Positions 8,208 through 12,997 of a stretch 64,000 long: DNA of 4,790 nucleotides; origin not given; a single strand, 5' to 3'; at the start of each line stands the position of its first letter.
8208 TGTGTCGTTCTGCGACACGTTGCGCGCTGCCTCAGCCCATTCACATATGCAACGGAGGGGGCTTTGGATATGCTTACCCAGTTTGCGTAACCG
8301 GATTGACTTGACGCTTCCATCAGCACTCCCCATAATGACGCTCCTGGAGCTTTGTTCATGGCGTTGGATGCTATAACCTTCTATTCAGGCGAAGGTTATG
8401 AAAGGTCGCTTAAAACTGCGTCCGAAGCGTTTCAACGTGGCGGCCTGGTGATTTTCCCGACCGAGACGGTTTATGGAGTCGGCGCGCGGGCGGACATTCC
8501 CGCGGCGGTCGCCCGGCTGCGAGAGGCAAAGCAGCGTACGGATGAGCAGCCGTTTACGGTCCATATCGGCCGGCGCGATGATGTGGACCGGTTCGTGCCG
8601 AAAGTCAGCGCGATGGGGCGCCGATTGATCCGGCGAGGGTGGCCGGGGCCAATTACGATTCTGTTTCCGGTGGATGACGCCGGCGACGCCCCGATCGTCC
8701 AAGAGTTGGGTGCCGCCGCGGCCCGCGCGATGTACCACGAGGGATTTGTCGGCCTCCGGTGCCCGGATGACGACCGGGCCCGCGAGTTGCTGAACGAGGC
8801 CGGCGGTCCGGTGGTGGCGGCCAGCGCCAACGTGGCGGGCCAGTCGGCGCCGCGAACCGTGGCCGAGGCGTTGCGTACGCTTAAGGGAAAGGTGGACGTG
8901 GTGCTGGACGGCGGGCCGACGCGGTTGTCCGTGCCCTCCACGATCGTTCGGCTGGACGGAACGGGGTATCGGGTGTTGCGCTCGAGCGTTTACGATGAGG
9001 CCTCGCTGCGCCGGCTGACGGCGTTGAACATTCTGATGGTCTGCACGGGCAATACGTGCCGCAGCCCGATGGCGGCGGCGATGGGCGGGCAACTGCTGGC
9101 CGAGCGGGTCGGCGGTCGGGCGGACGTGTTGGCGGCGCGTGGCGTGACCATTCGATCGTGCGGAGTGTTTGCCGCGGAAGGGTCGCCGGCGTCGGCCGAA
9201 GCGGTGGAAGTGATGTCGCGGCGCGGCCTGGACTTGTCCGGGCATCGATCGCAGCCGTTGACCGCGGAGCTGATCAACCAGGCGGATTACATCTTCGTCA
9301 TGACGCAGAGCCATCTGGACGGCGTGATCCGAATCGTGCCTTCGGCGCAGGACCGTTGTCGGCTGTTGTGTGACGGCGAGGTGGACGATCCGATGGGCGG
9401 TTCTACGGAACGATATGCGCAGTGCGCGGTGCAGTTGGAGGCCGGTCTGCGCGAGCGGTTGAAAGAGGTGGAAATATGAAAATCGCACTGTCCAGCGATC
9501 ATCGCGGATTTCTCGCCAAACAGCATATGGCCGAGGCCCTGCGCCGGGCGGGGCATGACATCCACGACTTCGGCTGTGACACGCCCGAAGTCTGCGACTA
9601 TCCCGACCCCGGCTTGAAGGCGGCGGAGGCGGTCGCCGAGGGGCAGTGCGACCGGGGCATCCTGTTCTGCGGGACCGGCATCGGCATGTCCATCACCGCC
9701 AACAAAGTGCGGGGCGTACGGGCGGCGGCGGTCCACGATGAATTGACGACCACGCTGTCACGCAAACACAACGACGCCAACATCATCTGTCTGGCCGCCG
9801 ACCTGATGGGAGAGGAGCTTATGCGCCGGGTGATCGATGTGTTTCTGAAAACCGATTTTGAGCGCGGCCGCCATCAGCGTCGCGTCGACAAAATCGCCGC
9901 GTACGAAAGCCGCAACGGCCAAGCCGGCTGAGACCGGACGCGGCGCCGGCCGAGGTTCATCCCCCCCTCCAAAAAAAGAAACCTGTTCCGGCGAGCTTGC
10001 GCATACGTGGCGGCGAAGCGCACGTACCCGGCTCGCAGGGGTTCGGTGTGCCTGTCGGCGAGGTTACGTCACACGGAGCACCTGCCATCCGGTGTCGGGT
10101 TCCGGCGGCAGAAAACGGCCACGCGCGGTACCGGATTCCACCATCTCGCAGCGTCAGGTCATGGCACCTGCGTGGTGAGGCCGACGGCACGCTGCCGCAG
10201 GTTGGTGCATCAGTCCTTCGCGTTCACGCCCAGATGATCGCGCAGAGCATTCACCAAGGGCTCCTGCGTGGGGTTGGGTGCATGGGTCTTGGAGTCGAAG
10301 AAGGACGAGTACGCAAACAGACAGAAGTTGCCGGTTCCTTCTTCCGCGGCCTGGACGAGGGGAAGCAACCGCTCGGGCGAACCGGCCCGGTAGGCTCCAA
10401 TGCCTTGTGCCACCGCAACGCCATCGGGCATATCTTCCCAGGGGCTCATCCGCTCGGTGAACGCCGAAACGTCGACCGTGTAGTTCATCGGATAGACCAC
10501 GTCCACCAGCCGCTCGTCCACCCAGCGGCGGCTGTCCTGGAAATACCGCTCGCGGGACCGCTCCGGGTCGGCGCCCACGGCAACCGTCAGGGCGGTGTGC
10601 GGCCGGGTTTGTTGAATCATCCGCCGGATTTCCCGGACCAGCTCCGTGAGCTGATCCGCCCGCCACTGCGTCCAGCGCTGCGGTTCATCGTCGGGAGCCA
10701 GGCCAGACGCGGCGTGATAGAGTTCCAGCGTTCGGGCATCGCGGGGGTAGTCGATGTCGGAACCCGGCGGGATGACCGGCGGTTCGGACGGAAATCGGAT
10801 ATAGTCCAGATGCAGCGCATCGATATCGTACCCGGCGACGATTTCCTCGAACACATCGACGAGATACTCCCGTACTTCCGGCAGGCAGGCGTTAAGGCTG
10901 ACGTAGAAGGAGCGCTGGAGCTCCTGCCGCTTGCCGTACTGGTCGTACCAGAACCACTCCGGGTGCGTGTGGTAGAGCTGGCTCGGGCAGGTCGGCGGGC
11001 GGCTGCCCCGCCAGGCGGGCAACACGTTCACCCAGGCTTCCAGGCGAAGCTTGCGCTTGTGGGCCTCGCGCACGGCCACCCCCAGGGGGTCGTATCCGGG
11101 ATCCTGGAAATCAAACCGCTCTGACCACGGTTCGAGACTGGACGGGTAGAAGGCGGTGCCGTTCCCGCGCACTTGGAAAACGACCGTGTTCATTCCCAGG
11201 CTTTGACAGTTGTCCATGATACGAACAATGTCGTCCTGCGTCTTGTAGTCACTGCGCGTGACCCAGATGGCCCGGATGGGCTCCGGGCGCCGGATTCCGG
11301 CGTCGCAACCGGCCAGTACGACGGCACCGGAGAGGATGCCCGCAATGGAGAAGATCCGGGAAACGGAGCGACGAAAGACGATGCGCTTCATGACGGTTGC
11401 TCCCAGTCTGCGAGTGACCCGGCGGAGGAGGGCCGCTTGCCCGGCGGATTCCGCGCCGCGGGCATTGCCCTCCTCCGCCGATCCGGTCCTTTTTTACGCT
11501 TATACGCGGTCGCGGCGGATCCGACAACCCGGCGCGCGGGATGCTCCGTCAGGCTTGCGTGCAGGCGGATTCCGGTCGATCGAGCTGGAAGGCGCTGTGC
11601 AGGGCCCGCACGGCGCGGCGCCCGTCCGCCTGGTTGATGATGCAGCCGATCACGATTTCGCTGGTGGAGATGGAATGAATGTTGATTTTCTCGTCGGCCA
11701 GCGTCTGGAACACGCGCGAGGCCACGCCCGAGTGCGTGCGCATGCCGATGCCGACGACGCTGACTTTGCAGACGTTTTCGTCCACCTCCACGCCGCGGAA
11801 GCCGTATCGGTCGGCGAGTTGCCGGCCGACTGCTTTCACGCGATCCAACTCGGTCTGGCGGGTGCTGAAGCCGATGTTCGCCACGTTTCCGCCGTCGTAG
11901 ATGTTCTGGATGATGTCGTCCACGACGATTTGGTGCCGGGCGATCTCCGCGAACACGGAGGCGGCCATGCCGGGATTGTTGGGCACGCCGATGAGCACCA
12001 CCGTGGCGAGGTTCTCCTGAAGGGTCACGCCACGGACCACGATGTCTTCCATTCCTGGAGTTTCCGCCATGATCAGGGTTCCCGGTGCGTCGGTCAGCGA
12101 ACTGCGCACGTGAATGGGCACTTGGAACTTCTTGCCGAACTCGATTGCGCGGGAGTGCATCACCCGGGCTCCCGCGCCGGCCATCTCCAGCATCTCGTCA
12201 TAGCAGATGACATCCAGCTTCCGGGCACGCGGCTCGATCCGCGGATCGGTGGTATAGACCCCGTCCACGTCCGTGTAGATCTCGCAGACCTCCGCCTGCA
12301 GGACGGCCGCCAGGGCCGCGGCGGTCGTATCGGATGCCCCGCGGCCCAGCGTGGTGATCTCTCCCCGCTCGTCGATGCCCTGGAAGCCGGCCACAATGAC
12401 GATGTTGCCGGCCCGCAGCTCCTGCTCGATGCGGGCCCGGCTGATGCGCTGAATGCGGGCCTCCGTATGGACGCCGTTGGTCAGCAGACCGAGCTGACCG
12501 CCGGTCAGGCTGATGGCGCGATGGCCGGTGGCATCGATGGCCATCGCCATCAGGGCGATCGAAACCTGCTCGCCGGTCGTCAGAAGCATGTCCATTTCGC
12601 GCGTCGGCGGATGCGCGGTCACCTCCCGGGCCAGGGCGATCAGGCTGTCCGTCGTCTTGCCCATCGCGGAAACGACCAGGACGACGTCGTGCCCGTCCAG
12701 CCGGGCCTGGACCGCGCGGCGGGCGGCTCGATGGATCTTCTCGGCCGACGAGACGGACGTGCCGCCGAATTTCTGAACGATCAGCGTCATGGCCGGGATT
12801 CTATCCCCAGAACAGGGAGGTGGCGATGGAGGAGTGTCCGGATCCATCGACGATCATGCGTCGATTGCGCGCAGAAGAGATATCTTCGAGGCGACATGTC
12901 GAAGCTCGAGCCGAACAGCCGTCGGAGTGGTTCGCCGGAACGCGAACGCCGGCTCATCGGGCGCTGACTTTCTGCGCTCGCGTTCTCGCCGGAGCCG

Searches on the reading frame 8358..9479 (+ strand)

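Call 101: search_protein_families(library=pfam, proteins=[window:8358-9479:+], max_evalue=0.00001)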
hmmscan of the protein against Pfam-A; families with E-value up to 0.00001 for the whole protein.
window:8358-9479:+ (373 aa): 2 families
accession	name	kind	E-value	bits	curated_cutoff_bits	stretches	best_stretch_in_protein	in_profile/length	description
PF01300.24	Sua5_yciO_yrdC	-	1.1e-44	152.5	25.1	1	24-209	2-177/178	Telomere recombination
PF01451.26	LMWPc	-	2.3e-25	89.9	23.2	1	225-365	1-141/144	Low molecular weight phosphotyrosine protein phosphatase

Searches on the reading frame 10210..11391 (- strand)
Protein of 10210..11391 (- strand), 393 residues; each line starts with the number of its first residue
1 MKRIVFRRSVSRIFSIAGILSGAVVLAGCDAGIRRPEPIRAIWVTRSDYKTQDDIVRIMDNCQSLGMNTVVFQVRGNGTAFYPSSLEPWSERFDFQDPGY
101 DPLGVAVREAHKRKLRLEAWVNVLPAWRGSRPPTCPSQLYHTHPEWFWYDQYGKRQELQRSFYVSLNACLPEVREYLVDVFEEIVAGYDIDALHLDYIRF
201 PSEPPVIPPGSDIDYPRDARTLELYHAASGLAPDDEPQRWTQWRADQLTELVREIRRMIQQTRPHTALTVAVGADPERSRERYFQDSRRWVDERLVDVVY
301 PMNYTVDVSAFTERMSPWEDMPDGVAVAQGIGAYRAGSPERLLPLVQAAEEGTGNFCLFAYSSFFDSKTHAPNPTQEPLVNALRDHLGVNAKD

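Call 101: search_protein_families(library=pfam, proteins=[window:10210-11391:-], max_evalue=0.00001)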
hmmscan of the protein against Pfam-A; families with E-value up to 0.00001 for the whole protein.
window:10210-11391:- (393 aa): 3 families
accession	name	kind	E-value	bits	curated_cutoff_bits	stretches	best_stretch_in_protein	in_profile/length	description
PF02638.21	GHL10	-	6.8e-41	140.8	27.9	1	38-317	1-274/311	Glycosyl hydrolase-like 10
PF13200.12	DUF4015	-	5.1e-07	29.6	27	1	41-304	1-226/313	Putative glycosyl hydrolase domain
PF14871.12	GHL6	-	3.5e-06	27.7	35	0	57-196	4-131/132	Hypothetical glycosyl hydrolase 6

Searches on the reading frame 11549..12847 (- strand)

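Call 101: search_protein_families(library=pfam, proteins=[window:11549-12847:-], max_evalue=0.00001)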
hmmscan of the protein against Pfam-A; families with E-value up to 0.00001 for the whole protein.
window:11549-12847:- (432 aa): 4 families
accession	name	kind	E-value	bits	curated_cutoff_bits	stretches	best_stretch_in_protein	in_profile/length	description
PF00696.33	AA_kinase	-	2.3e-53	181.8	24.9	1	22-249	2-234/234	Amino acid kinase family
PF22468.2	ACT_9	-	6.6e-26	90.3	27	1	362-420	1-61/61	ACT domain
PF13840.12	ACT_7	-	7e-15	55.1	27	1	354-418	1-65/65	ACT domain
PF01842.31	ACT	-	1.5e-13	50.7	27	1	364-398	2-36/66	ACT domain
